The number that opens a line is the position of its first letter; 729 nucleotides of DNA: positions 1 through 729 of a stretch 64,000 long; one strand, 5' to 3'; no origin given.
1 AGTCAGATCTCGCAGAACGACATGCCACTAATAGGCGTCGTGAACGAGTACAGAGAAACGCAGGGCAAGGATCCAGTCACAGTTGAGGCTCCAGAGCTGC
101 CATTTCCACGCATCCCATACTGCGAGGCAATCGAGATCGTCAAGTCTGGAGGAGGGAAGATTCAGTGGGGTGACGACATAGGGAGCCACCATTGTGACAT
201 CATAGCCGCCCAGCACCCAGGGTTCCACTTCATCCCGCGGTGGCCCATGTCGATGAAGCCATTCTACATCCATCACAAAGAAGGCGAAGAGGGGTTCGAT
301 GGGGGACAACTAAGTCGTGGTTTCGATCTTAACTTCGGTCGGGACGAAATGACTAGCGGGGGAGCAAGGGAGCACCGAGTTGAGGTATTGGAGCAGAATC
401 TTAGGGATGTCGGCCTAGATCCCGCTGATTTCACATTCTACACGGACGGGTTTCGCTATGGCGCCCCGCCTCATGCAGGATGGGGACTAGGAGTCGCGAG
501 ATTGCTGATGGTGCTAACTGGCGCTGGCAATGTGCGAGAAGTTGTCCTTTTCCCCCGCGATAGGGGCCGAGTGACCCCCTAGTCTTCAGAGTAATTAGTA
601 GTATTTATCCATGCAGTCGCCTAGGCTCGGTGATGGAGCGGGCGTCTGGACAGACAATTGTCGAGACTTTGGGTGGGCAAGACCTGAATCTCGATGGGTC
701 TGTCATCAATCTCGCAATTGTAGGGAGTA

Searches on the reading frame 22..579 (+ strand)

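Call 42: search_protein_families(library=pfam, proteins=[window:22-579:+], max_evalue=0.0001)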
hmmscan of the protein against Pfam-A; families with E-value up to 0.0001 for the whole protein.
window:22-579:+ (186 aa): 1 family
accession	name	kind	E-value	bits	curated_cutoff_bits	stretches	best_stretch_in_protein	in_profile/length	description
PF00152.25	tRNA-synt_2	-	3.9e-32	112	25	1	18-180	151-307/308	tRNA synthetases class II (D, K and N)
